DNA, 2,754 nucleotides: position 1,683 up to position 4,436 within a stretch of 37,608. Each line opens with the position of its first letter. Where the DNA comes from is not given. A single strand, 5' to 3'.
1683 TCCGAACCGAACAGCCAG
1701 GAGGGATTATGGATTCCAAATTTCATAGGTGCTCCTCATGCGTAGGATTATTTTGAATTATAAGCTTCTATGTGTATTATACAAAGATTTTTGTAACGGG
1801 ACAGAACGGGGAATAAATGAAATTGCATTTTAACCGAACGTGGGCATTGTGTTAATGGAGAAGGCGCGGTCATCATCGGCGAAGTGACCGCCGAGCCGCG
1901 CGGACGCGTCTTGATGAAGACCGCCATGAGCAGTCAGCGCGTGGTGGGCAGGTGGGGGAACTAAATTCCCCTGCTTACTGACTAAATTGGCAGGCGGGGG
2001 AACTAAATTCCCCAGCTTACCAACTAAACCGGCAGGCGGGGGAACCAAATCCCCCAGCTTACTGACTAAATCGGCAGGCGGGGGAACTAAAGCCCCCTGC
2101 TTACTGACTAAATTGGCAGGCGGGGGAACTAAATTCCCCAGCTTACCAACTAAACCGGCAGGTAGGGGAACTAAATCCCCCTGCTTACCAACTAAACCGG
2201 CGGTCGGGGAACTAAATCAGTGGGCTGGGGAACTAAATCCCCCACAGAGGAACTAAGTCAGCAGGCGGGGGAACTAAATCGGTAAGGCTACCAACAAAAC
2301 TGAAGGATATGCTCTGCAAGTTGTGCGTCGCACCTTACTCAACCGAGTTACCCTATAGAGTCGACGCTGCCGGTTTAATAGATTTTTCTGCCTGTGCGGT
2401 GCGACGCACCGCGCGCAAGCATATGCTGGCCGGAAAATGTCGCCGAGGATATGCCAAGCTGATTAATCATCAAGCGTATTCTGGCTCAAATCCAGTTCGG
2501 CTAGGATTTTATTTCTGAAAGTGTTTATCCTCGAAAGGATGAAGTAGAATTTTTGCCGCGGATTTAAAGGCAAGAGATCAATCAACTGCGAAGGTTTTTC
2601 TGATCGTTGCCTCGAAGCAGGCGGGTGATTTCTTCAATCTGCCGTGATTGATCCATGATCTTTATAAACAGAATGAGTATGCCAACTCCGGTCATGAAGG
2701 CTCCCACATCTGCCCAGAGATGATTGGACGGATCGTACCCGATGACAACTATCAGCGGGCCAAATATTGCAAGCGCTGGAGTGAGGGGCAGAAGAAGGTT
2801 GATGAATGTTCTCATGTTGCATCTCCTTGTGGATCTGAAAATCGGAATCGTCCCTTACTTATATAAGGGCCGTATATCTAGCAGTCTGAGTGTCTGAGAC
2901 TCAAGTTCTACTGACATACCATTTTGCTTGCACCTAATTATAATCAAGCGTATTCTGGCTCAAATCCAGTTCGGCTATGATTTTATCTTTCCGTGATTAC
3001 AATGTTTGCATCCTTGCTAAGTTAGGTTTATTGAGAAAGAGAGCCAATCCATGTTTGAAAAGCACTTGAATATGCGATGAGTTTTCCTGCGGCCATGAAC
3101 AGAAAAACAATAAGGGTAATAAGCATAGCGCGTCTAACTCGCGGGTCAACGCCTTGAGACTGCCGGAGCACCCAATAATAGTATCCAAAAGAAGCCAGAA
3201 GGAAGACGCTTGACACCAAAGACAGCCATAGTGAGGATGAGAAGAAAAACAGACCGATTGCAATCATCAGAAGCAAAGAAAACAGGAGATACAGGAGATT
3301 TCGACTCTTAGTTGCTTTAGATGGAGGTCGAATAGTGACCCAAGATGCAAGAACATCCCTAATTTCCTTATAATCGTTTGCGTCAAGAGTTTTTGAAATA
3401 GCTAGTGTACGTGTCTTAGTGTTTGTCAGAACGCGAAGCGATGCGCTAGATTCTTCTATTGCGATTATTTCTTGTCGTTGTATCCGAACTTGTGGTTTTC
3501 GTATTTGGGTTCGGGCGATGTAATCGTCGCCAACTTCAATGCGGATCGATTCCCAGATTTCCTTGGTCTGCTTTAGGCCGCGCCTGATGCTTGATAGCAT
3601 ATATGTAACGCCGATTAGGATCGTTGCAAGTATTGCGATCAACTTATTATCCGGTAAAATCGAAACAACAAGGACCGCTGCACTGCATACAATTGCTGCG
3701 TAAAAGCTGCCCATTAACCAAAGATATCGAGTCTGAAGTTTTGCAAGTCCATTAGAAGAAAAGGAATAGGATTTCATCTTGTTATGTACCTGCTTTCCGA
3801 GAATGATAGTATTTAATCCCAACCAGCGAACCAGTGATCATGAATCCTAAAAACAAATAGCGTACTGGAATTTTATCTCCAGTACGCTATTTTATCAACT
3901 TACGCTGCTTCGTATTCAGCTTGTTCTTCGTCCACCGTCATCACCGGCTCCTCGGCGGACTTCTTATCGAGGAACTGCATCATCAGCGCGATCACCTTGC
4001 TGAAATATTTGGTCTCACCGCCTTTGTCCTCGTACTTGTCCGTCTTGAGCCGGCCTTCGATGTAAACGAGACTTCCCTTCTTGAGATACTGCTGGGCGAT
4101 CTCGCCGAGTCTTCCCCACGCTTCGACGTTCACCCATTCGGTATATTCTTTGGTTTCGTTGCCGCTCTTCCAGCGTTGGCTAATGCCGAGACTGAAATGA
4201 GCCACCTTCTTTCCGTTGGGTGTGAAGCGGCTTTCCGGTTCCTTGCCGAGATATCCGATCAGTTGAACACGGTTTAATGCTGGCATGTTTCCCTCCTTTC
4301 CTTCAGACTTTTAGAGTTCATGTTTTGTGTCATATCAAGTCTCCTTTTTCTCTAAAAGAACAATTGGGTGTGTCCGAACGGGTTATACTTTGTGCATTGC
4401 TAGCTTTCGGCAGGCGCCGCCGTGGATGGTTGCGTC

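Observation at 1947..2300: Array of 42-bp hairpin units with a 21-bp-phased [A/G]ACTAAA word: not CRISPR and not convincingly coding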

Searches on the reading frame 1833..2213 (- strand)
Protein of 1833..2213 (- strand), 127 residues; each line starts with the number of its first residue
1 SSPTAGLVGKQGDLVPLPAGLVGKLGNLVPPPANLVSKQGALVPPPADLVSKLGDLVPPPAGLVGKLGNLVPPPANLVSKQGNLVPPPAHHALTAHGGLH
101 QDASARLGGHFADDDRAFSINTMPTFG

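Call 44: find_homologous_proteins(query=window:1833-2213:-, max_evalue=0.01)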
Query seq(127 aa) (127 aa): 1 proteins with E <= 0.01 among 8000 candidates.
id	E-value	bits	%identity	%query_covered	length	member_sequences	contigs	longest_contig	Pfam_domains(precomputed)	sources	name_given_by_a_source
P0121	4.1e-15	74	70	48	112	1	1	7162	-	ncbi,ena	-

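Call 46: find_encoding_contigs(protein=P0121, flank=8000, max_places=5)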
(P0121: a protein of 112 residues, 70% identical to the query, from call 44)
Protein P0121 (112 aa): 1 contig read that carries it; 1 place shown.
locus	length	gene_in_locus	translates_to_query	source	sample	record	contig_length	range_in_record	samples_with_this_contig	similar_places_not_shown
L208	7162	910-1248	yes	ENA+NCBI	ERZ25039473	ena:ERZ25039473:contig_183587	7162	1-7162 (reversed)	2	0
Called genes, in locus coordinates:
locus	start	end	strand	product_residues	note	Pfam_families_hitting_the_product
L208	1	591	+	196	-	?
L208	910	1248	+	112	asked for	-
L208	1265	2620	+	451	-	PF05977:MFS_3, PF07690:MFS_1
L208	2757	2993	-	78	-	PF07927:HicA_toxin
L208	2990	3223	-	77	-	PF21748:UPF0150 (weak), PF15919:HicB_lk_antitox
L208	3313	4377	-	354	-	PF00586:AIRS, PF02769:AIRS_C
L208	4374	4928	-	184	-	PF01924:HypD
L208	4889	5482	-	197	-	PF01924:HypD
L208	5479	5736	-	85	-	PF01455:HupF_HypC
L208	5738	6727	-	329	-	PF17788:HypF_C, PF22521:HypF_C_2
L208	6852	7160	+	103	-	?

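Call 64: search_protein_families(library=pfam, proteins=[P0121], max_evalue=0.01)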
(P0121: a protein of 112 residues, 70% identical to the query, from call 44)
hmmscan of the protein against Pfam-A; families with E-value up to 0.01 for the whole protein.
P0121 (112 aa): 0 families

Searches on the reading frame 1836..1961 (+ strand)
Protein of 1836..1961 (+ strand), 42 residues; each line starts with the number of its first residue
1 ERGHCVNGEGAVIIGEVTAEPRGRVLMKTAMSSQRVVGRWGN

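Call 13: search_protein_families(library=pfam, proteins=[window:1860-1961:+], max_evalue=0.1)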
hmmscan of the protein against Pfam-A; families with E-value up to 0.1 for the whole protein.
window:1860-1961:+ (34 aa): 0 families

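Call 14: search_solved_structures(query=window:1836-1961:+, max_evalue=10, show_alignments=3)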
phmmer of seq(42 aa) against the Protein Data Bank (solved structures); distinct sequences matched with E-value up to 10: 1.
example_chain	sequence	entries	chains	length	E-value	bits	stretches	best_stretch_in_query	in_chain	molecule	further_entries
2z1e_A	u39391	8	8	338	0.011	18.9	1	7-36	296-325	Hydrogenase expression/formation protein HypE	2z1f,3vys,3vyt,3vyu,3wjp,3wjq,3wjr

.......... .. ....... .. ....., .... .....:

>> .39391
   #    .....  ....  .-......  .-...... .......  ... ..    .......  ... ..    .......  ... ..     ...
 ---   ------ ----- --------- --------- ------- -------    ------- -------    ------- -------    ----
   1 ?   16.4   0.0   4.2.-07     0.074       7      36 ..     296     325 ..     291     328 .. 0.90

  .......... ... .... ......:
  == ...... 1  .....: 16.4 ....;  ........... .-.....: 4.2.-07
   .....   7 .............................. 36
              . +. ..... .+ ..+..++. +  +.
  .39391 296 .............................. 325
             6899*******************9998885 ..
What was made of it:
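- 1855..1947 (+): Relic of the hypE 3' part (HypE residues about 313-342 of 354). It is fused directly to the first repeat unit, and its frame stops at TAA inside the first hairpin loop (1962-1964). Weak match to PDB HypE 2z1e (call 14).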

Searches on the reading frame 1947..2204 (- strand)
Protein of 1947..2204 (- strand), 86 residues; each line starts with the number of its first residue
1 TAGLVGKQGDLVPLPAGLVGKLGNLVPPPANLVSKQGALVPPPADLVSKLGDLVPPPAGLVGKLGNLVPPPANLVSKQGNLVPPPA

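Call 53: search_protein_representatives(protein=window:1947-2204:-)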
Query: 86 residues. Proteins with E-value up to 0.001 (for the whole library): 73; up to 1e-10: 9; up to 1e-30: 0. The best 73 are listed.
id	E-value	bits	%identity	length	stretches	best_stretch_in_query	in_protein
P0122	5.0e-19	84.4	27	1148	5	4-83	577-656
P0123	5.4e-18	81.1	48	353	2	2-84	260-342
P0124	5.5e-17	77.9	42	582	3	10-86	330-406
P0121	4.9e-15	71.6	68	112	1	13-75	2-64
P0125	1.3e-13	67.1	23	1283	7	9-82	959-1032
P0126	1.9e-13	66.6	40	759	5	9-85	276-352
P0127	8.5e-13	64.5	22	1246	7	8-83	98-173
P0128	8.3e-12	61.3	26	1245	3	4-82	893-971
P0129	2.9e-11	59.6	39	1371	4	4-85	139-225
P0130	3.5e-10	56.1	41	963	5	13-85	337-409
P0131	1.4e-09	54.2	39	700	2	25-85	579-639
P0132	2.7e-09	53.3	28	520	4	3-81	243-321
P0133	3.1e-09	53.1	53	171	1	12-85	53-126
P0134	7.4e-09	51.9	44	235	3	2-82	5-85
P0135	1.3e-08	51.1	21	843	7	13-79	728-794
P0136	1.7e-08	50.7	61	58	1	18-68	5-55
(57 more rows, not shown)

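Call 55: find_encoding_contigs(protein=P0136, flank=8000, max_places=6)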
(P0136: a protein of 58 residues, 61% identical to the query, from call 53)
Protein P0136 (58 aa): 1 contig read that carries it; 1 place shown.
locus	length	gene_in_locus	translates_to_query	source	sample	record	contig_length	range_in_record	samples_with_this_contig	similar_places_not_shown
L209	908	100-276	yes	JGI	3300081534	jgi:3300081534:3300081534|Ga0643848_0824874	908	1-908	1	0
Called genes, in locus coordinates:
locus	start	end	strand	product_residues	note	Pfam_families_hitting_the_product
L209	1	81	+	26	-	?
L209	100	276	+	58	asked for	-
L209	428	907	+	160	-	?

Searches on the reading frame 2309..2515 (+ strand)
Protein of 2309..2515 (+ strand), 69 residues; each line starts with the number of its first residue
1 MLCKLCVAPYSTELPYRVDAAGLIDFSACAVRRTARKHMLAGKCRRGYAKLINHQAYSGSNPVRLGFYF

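Call 13: search_protein_families(library=pfam, proteins=[window:2309-2515:+], max_evalue=0.1)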
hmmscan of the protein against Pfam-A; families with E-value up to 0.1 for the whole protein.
window:2309-2515:+ (69 aa): 0 families

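Call 68: find_homologous_proteins(query=window:2309-2515:+, max_evalue=0.01)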
Query window:2309-2515:+: no candidate shares three 5-residue words with the query. No homologue found.
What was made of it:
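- Tried and rejected: A protein search with ORF 2309-2518 found no homologue (call 68).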

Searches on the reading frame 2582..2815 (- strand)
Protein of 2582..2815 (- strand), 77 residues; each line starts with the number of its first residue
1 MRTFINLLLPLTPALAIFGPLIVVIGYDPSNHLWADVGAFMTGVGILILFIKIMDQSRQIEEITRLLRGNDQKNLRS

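Call 13: search_protein_families(library=pfam, proteins=[window:2585-2815:-], max_evalue=0.1)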
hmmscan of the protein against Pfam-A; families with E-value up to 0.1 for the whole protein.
window:2585-2815:- (77 aa): 0 families

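Call 64: search_protein_families(library=pfam, proteins=[window:2585-2815:-], max_evalue=0.01)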
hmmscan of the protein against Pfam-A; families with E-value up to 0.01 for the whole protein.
window:2585-2815:- (77 aa): 0 families

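Call 69: find_encoding_contigs(protein=window:2582-2815:-, flank=5000, max_places=10)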
Protein window:2582-2815:- (77 aa): no gene with exactly this product is on record in the collection.

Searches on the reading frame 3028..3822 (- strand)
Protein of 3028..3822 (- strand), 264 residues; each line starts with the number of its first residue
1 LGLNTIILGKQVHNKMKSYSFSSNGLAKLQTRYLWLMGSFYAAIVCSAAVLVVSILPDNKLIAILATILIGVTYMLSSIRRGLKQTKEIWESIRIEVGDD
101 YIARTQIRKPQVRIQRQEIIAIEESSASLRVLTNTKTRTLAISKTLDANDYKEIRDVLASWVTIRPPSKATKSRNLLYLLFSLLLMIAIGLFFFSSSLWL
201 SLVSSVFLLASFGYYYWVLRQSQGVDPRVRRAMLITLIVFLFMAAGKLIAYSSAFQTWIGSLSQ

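Call 13: search_protein_families(library=pfam, proteins=[window:3031-3822:-], max_evalue=0.1)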
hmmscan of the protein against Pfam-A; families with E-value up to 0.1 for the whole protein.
window:3031-3822:- (264 aa): 1 family
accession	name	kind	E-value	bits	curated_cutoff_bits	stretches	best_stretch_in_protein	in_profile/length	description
PF01769.21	MgtE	-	0.036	14.8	27.6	1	172-239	42-114/125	Divalent cation transporter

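Call 70: find_encoding_contigs(protein=window:3028-3822:-, flank=5000, max_places=10)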
Protein window:3028-3822:- (264 aa): no gene with exactly this product is on record in the collection.
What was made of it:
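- Tried and rejected: Exact look-ups of the 77-aa and 264-aa neighbour ORFs found nothing on record (calls 69, 70).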

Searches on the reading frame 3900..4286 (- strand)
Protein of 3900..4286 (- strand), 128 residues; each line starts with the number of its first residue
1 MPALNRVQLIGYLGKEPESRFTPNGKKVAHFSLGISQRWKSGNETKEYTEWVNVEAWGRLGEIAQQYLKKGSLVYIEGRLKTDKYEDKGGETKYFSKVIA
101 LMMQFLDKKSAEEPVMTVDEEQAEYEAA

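Call 13: search_protein_families(library=pfam, proteins=[window:3903-4286:-], max_evalue=0.1)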
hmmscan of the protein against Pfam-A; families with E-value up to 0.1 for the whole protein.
window:3903-4286:- (128 aa): 3 families
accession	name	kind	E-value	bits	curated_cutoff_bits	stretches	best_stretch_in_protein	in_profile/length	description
PF00436.31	SSB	-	1.1e-32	112.6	26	1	4-106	1-104/104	Single-strand binding protein family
PF11506.14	DUF3217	-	0.028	14.8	26.4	1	25-89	17-77/104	Protein of unknown function (DUF3217)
PF22657.2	SSB_1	-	0.082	13.5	27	0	5-83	1-78/91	Another single-strand binding protein family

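Call 71: find_encoding_contigs(protein=window:3900-4286:-, flank=6000, max_places=10)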
Protein window:3900-4286:- (128 aa): 20 contigs read that carry it; 10 places shown.
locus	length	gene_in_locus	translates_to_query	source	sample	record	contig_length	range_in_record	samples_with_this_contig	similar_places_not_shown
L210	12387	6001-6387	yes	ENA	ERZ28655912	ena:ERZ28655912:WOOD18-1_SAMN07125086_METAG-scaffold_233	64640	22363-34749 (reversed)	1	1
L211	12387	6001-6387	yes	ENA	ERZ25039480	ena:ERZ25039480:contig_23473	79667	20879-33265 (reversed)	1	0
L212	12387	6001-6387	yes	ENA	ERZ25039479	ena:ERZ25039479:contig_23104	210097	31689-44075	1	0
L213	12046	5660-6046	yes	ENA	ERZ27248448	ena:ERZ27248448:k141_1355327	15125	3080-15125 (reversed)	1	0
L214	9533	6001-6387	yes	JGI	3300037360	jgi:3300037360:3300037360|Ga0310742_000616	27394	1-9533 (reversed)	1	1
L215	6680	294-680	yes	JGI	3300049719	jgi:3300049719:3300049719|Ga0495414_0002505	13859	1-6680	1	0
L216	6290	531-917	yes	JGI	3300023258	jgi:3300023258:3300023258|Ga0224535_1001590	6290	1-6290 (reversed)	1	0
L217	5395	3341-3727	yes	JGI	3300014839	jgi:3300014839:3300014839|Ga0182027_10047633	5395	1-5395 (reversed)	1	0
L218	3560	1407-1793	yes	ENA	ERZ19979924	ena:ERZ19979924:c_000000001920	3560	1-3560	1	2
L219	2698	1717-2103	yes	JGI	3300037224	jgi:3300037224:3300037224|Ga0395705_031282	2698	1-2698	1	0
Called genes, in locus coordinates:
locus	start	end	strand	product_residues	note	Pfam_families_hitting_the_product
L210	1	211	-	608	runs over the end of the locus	PF01663:Phosphodiest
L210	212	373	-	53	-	-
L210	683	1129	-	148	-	PF01575:MaoC_dehydratas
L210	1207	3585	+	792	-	PF01204:Trehalase (faint), PF22422:MGH1-like_GH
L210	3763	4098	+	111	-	PF06153:CdAMP_rec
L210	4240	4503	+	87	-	PF00543:P-II (faint), PF06153:CdAMP_rec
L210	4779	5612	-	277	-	PF02569:Pantoate_ligase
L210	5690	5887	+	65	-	-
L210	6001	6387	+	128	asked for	PF00436:SSB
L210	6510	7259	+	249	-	-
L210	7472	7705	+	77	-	-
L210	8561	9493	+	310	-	PF00296:Bac_luciferase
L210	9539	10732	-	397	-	PF08239:SH3_3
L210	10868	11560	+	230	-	PF00702:Hydrolase, PF12710:HAD, PF13419:HAD_2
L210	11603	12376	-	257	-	PF00106:adh_short, PF08659:KR, PF13460:NAD_binding_10, PF13561:adh_short_C2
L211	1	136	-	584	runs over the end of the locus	PF01663:Phosphodiest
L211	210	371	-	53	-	-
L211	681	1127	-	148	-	PF01575:MaoC_dehydratas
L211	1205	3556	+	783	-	PF22422:MGH1-like_GH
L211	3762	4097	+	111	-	PF06153:CdAMP_rec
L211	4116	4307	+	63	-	-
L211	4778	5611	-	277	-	PF02569:Pantoate_ligase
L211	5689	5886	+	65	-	-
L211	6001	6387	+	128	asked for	PF00436:SSB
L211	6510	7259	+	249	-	-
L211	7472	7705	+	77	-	-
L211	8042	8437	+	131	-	-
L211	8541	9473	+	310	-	PF00296:Bac_luciferase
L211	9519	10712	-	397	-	PF08239:SH3_3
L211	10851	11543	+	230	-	PF00702:Hydrolase, PF12710:HAD, PF13419:HAD_2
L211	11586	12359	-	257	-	PF00106:adh_short, PF08659:KR, PF13460:NAD_binding_10, PF13561:adh_short_C2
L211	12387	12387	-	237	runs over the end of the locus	PF00881:Nitroreductase, PF14512:TM1586_NiRdase (faint)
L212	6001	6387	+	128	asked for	PF00436:SSB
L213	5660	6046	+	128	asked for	PF00436:SSB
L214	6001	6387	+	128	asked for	PF00436:SSB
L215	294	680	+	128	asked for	PF00436:SSB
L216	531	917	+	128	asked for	PF00436:SSB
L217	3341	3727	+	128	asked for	PF00436:SSB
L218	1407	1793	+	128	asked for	PF00436:SSB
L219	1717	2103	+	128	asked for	PF00436:SSB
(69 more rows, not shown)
